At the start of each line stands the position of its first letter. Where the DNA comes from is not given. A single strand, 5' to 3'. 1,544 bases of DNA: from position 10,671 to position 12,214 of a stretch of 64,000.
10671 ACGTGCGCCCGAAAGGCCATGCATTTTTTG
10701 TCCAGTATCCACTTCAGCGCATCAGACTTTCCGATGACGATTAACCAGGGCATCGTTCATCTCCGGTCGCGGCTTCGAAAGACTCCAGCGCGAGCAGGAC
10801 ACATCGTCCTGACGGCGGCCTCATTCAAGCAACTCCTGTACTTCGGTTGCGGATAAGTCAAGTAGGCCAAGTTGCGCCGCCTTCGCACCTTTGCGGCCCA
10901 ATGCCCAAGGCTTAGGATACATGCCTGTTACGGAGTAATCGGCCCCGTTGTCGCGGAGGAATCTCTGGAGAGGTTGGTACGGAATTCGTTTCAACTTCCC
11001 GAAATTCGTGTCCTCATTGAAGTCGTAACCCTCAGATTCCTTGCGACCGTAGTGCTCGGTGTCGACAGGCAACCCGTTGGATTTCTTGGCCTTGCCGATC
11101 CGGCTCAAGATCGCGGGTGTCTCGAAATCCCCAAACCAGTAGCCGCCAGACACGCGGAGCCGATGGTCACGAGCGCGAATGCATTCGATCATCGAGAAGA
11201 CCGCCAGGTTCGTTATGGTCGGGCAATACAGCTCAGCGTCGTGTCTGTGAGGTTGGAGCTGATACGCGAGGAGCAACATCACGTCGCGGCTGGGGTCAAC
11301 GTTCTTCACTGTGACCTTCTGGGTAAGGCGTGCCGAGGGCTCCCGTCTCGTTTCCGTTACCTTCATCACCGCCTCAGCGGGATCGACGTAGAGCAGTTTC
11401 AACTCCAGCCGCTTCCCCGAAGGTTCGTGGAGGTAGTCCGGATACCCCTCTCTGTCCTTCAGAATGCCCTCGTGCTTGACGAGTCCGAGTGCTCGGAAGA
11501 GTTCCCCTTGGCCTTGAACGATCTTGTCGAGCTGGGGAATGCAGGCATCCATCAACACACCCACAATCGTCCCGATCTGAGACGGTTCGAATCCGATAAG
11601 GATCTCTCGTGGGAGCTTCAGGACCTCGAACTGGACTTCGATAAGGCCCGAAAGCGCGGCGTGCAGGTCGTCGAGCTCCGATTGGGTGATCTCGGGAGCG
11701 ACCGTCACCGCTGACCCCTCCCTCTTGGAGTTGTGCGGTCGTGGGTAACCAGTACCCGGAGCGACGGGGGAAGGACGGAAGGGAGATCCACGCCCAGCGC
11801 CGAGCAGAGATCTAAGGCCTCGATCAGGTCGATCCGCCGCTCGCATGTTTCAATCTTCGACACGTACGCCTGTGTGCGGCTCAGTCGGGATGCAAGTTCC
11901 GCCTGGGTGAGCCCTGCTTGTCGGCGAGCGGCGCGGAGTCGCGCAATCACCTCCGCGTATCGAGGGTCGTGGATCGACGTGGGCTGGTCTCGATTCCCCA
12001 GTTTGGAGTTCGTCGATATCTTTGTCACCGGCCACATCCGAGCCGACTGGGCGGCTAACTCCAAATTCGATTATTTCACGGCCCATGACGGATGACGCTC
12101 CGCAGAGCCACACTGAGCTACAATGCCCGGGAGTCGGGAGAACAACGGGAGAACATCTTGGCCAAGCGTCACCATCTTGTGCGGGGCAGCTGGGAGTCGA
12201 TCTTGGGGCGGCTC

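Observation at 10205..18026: The right arm of the casposon is a low-GC multi-system defence island carried as transposon cargo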

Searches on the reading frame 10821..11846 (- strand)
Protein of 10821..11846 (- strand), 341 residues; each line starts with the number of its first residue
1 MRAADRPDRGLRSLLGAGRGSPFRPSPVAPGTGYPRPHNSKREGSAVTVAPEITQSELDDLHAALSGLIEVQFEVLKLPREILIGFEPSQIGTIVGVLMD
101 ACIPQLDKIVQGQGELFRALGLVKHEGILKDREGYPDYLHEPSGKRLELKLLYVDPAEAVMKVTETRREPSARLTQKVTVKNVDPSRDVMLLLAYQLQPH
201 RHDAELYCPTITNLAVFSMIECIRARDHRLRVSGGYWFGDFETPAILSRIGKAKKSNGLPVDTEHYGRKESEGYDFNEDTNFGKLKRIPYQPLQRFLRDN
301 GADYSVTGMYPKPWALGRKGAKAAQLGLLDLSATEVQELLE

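Call 7: search_protein_families(library=pfam, proteins=[window:10821-11846:-], max_evalue=0.01)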
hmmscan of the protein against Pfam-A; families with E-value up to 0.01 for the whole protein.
window:10821-11846:- (341 aa): 0 families

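Call 8: search_protein_families(library=padloc, proteins=[window:10821-11846:-], max_evalue=0.01)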
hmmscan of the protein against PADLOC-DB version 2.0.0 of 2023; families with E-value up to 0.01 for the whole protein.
window:10821-11846:- (341 aa): 1 family
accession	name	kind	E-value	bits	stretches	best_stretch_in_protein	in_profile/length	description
PDLC03583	REase_II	-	0.0031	14.7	0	274-314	239-278/319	Type II restriction enzyme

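Call 9: search_protein_families(library=ncbifam, proteins=[window:10821-11846:-], max_evalue=0.01)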
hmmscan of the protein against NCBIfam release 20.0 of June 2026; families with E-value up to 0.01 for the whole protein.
window:10821-11846:- (341 aa): 0 families

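Call 20: search_solved_structures(query=window:10821-11708:-, max_evalue=1)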
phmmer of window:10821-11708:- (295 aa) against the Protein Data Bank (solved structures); distinct sequences matched with E-value up to 1: 4.
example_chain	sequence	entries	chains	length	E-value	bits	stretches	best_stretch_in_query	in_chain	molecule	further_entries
8uie_A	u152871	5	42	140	0.29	13.3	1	44-91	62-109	Alpha-synuclein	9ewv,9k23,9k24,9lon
4g6d_B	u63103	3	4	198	0.39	12.9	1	176-226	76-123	ORF067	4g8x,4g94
7lc9_F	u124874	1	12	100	0.88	11.7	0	44-91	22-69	Alpha-synuclein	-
9kcn_L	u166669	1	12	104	0.98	11.6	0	44-91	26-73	Alpha-synuclein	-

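Call 36: find_homologous_proteins(query=window:10821-11708:-, max_evalue=0.00001)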
Query window:10821-11708:- (295 aa): 1010 proteins with E <= 0.00001 among 2172 candidates; the best 120 are listed.
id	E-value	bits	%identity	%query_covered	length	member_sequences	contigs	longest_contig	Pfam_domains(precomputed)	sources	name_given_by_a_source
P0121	6.5e-195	664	100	100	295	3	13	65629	-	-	-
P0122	7.8e-148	509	78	97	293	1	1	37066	-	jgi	jgi:hypothetical protein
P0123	2.8e-140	484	74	98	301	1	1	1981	-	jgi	jgi:hypothetical protein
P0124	4.6e-140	484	73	97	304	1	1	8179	-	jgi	jgi:hypothetical protein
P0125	5.1e-132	457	76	90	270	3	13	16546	-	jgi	jgi:hypothetical protein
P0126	2.2e-112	393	64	96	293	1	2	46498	-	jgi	jgi:hypothetical protein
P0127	8.8e-109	381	64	90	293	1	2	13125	-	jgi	jgi:hypothetical protein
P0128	4.5e-108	379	63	92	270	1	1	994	-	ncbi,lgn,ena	-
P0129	4.9e-108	379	64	92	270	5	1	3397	-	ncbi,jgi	jgi:hypothetical protein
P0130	2.8e-107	376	66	92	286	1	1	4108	-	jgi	jgi:hypothetical protein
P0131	3.9e-107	376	67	88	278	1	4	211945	-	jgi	jgi:hypothetical protein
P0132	9.8e-107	374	60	92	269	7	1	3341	-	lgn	-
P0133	1.6e-106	374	63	92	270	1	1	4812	-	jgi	jgi:hypothetical protein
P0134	7.5e-106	371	64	89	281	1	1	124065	-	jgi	jgi:hypothetical protein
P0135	1.4e-105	371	65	91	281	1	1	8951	-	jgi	jgi:hypothetical protein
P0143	3.1e-104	366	64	91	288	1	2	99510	-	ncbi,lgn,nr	ncbi:MAG TPA: hypothetical protein VG898_07755 [Solirubrobacterales bacterium]|nr:hypothetical prote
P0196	3.0e-98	346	61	92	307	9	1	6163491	-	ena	-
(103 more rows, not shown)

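Call 38: find_encoding_contigs(protein=P0143, flank=6000, max_places=1)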
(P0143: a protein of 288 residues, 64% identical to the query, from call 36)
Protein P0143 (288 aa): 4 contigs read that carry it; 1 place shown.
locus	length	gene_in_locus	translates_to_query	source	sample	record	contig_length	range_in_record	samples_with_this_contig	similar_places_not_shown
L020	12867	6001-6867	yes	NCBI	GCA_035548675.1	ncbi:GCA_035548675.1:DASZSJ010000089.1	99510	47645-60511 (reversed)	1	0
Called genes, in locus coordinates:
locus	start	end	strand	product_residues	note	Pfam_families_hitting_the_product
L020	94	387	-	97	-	PF02583:Trns_repr_metal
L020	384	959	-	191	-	PF14342:DUF4396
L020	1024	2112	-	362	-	PF00135:COesterase, PF20434:BD-FAE, PF07859:Abhydrolase_3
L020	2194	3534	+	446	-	PF00067:p450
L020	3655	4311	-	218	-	-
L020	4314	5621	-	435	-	PF02384:N6_Mtase, PF07669:Eco57I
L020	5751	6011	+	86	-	PF13560:HTH_31, PF12844:HTH_19 (weak), PF01381:HTH_3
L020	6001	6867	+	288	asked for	-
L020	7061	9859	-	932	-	PF08471:Ribonuc_red_2_N, PF02867:Ribonuc_red_lgC, PF12637:TSCPD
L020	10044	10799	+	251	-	PF03006:HlyIII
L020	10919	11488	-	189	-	PF02525:Flavodoxin_2, PF03358:FMN_red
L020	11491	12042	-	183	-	PF04264:YceI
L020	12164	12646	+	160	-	PF12802:MarR_2, PF01047:MarR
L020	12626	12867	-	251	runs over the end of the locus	PF13241:NAD_binding_7, PF14824:Sirohm_synth_M, PF10414:CysG_dimeriser (weak)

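Call 39: find_encoding_contigs(protein=P0196, flank=6000, max_places=1)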
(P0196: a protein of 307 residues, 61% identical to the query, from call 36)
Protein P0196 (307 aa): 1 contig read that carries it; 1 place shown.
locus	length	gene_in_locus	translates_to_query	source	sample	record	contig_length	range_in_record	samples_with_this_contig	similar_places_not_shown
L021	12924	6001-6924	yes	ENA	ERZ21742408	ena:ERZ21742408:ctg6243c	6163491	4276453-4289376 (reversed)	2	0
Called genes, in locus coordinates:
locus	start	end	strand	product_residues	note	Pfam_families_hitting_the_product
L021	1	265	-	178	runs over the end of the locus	PF01609:DDE_Tnp_1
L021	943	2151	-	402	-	PF07592:DDE_Tnp_ISAZ013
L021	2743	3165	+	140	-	-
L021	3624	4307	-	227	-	-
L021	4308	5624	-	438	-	PF02384:N6_Mtase, PF01170:UPF0020 (faint), PF07669:Eco57I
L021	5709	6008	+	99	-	PF13560:HTH_31, PF01381:HTH_3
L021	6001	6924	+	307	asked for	-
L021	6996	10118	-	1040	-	PF00873:ACR_tran, PF03176:MMPL (weak)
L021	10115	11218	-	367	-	PF25919:BSH_CusB (faint), PF00364:Biotin_lipoyl (faint), PF25917:BSH_RND (weak), PF25973:BSH_CzcB (weak)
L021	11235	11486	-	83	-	-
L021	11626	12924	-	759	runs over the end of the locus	PF01315:Ald_Xan_dh_C, PF02738:MoCoBD_1, PF20256:MoCoBD_2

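Call 44: search_protein_families(library=phrogs, proteins=[window:10821-11708:-], max_evalue=0.001)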
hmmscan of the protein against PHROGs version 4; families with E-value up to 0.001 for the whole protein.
window:10821-11708:- (295 aa): 0 families

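Call 47: predict_structure(alignment_id=A1)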
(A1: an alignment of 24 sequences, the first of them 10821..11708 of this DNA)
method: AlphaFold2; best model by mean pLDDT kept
length: 295 residues; sequences in the alignment: 24
mean_pLDDT: 86.0   pTM: 0.84
mean pLDDT of the five models: 86.0, 85.2, 84.5, 84.3, 84.1
residues with pLDDT >= 90: 183; 70-90: 71; 50-70: 22; < 50: 19
segments of 3 or more residues with pLDDT < 50: 276-278, 281-295
pLDDT, mean of each block of 10 residues (from residue 1): 82 98 91 86 83 86 77 92 79 96 90 58 81 93 96 92 95 97 94 92 97 97 96 94 97 92 94 57 38 36
secondary structure, 60 per line:
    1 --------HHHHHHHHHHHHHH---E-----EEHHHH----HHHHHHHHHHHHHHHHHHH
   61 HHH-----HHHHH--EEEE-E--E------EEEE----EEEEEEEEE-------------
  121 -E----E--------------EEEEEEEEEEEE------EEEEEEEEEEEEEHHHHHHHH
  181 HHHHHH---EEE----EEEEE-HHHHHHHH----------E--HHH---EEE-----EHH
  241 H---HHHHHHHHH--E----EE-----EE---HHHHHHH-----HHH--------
elements in order: H9-22 H34-37 H42-63 H69-73 E76-79 E91-94 E99-107 E142-153 E160-172 H173-186 E190-192 E197-201 H203-210 E230-232 H245-253 H273-279

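Call 51: fold_search(model_id=the predicted structure, library=pdb)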
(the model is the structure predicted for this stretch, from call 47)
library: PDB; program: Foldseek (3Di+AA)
matches with E <= 10: 260; with E <= 0.001: 0
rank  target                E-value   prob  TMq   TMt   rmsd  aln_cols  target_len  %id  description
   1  1sx8_A                1.1e-02  0.47  0.20  0.23   9.3       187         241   11  EcoRV bound to cognate DNA and Mn2+ (released 2004-04-06)
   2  1stx_A                1.3e-02  0.57  0.24  0.27   8.1       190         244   12  Structure of the K38A mutant of EcoRV bound to cognate DNA and Mn2+ (released 2004-04-06)
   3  4rve_A                1.8e-02  0.47  0.23  0.26   9.0       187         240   13  THE CRYSTAL STRUCTURE OF ECORV ENDONUCLEASE AND OF ITS COMPLEXES WITH COGNATE AND NON-COGNATE DNA SEGMENTS (released 1993-04-15)
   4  1eon_A                1.8e-02  0.41  0.20  0.23   9.3       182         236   11  ECORV BOUND TO 3'-S-PHOSPHOROTHIOLATE DNA AND CA2+ (released 2000-04-04)
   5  1suz_A                2.1e-02  0.38  0.21  0.24   8.9       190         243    9  The structure of K92A EcoRV bound to cognate DNA and Mg2+ (released 2004-04-06)
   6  1eo4_A                2.4e-02  0.38  0.18  0.21   8.1       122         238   11  ECORV BOUND TO MN2+ AND COGNATE DNA CONTAINING A 3'S SUBSTITION AT THE CLEAVAGE SITE (released 2000-04-04)
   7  1b96_A                2.5e-02  0.35  0.20  0.23   9.3       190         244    8  ANALYSIS OF A MUTATIONAL HOT-SPOT IN THE ECORV RESTRICTION ENDONUCLEASE: A CATALYTIC ROLE FOR A MAIN CHAIN CARBONYL GR (released 1999-02-26)
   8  2rve_B                2.7e-02  0.44  0.21  0.26   7.6       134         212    8  THE CRYSTAL STRUCTURE OF ECORV ENDONUCLEASE AND OF ITS COMPLEXES WITH COGNATE AND NON-COGNATE DNA SEGMENTS (released 1992-01-15)
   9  1b97_A                5.6e-02  0.23  0.17  0.19   8.0       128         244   13  ANALYSIS OF A MUTATIONAL HOT-SPOT IN THE ECORV RESTRICTION ENDONUCLEASE: A CATALYTIC ROLE FOR A MAIN CHAIN CARBONYL GR (released 1999-02-26)
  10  1bsu_B                7.2e-02  0.23  0.22  0.26   8.2       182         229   13  STRUCTURAL AND ENERGETIC ORIGINS OF INDIRECT READOUT IN SITE-SPECIFIC DNA CLEAVAGE BY A RESTRICTION ENDONUCLEASE (released 1998-09-09)
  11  1suz_B                7.6e-02  0.18  0.20  0.23   9.0       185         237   11  The structure of K92A EcoRV bound to cognate DNA and Mg2+ (released 2004-04-06)
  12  2aoq_A                8.6e-02  0.28  0.22  0.28   8.8       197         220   15  Crystal structure of MutH-unmethylated DNA complex (released 2005-10-11)
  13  1bss_A                9.2e-02  0.30  0.20  0.24   7.9       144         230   10  ECORV-T93A/DNA/CA2+ (released 1998-09-02)
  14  9qcc_A                1.0e-01  0.10  0.16  0.12  16.6       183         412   10  Activated XauSPARDA filament assembly with bound dsDNA substrate (released 2025-12-17)
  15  1eo4_B                1.1e-01  0.20  0.21  0.25   8.3       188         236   13  ECORV BOUND TO MN2+ AND COGNATE DNA CONTAINING A 3'S SUBSTITION AT THE CLEAVAGE SITE (released 2000-04-04)
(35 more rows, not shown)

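Call 80: find_encoding_contigs(protein=P0122, flank=5000, max_places=1)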
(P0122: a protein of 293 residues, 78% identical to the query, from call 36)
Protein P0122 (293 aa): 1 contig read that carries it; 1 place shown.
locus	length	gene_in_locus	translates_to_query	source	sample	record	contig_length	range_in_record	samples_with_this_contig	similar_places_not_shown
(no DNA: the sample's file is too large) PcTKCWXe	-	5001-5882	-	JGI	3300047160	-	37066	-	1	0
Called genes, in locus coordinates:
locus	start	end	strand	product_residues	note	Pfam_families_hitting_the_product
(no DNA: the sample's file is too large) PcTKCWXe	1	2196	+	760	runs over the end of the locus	PF00270:DEAD, PF00271:Helicase_C, PF09369:MZB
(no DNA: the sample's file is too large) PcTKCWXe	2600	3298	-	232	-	-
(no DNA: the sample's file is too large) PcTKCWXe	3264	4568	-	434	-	PF02384:N6_Mtase, PF07669:Eco57I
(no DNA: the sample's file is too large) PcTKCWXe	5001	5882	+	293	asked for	-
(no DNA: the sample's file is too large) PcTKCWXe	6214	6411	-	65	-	-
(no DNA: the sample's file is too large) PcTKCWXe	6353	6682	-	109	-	-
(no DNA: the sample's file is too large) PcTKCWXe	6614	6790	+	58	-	-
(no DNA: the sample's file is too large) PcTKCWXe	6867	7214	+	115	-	-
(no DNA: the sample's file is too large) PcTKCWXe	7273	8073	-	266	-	PF00459:Inositol_P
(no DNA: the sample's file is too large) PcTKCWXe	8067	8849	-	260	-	PF01381:HTH_3 (weak), PF13560:HTH_31 (weak), PF19319:DUF5919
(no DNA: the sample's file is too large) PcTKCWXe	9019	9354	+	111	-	-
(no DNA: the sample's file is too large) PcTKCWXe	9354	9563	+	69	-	-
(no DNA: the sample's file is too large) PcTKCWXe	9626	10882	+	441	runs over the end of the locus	-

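Call 81: find_encoding_contigs(protein=P0124, flank=5000, max_places=1)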
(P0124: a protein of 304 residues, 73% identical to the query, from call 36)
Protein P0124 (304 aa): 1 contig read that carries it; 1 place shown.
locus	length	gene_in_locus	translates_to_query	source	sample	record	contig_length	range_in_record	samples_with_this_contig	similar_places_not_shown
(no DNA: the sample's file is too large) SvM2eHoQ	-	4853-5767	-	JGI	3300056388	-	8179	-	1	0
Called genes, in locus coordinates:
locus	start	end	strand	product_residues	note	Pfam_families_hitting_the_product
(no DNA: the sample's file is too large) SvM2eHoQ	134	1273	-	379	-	PF14659:Phage_int_SAM_3, PF22022:Phage_int_M (faint), PF00589:Phage_integrase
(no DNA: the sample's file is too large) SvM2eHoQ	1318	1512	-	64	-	PF13384:HTH_23 (weak), PF12728:HTH_17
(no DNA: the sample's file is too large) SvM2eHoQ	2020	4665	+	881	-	PF08751:TrwC, PF01443:Viral_helicase1 (faint), PF13245:AAA_19, PF13401:AAA_22 (weak), PF13604:AAA_30, PF22232:TraI_hel_assoc_N (weak)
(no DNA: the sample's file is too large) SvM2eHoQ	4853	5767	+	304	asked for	-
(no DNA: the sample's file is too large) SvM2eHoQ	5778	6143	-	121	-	-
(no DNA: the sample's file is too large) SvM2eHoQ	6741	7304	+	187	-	PF02384:N6_Mtase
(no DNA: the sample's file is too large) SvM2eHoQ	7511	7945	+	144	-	-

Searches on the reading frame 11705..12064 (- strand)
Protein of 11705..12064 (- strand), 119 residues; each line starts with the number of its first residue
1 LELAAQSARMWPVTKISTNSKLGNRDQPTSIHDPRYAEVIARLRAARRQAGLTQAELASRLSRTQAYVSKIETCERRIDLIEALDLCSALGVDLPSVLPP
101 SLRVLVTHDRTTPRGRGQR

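Call 7: search_protein_families(library=pfam, proteins=[window:11705-12064:-], max_evalue=0.01)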
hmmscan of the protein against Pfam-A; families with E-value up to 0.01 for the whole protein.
window:11705-12064:- (119 aa): 5 families
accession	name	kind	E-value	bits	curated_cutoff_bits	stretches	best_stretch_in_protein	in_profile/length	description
PF13560.12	HTH_31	-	2.3e-11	44.2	27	1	41-93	4-57/64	Helix-turn-helix domain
PF01381.28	HTH_3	-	1.8e-10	41.1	23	1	43-94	1-52/55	Helix-turn-helix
PF12844.13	HTH_19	-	0.00026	21.3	30.2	1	41-72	2-33/64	Helix-turn-helix domain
PF13413.12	HTH_25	-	0.0033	17.6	24.6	1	42-74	1-33/62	Helix-turn-helix domain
PF13443.12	HTH_26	-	0.0045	17.7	22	1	42-93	1-53/63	Cro/C1-type HTH DNA-binding domain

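Call 8: search_protein_families(library=padloc, proteins=[window:11705-12064:-], max_evalue=0.01)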
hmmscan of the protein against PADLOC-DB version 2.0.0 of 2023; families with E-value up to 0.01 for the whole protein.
window:11705-12064:- (119 aa): 13 families
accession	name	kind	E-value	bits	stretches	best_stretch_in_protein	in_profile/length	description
PDLC02926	HTH_VI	-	2e-08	32.3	1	43-97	6-60/92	-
PDLC03665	Control_protein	-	1.2e-07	29.9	1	36-98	9-69/77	control protein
PDLC04142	capH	-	2.6e-06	26.4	1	41-91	9-59/103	capH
PDLC03664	Control_protein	-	2.3e-05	22.8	1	34-93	6-68/74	control protein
PDLC03949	RmrA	-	2.6e-05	21.3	1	41-92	5-56/363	-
PDLC03536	REase_II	-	0.00036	18.3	1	36-108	7-80/237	Type II restriction enzyme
PDLC03951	RmrA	-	0.00037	17.6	1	41-93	11-63/400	-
PDLC03952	RmrA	-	0.00041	17.3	1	40-90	24-74/395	-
PDLC03953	RmrA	-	0.00043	17.6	1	41-88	8-55/373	-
PDLC04760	PDC-M64C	-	0.00091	17.6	1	26-94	14-82/93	-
PDLC03954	RmrA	-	0.0016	15.5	1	41-93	13-65/380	-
PDLC03955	RmrA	-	0.0019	15.5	1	41-92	23-74/371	-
PDLC03666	Control_protein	-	0.0066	14.9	1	45-97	13-65/77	control protein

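Call 9: search_protein_families(library=ncbifam, proteins=[window:11705-12064:-], max_evalue=0.01)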
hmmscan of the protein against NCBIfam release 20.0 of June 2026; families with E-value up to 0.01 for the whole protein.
window:11705-12064:- (119 aa): 7 families
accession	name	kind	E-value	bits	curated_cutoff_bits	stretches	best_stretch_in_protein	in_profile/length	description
TIGR03070.1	couple_hipB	subfamily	3.3e-08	33.4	71.65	1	42-94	6-58/58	type II toxin-antitoxin system Y4mF family antitoxin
TIGR00270.2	TIGR00270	equivalog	0.00072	19.4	110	1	36-82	76-119/159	multiprotein bridging factor aMBF1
NF038139.1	Reg_Aceta_RamB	equivalog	0.00077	18.2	700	1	39-93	3-57/465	acetate metabolism transcriptional regulator RamB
NF008109.0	PRK10856.1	equivalog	0.003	17.3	208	1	41-80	17-56/334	cytoskeleton protein RodZ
NF006015.0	PRK08154.1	subfamily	0.0034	16.6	204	1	26-99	18-91/314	anaerobic benzoate catabolism transcriptional regulator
NF007271.0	PRK09726.1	equivalog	0.005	16.8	79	1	41-92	15-66/88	type II toxin-antitoxin system antitoxin HipB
TIGR02612.1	mob_myst_A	hypoth_equivalog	0.0087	16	122.6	0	43-75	30-62/150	mobile mystery protein A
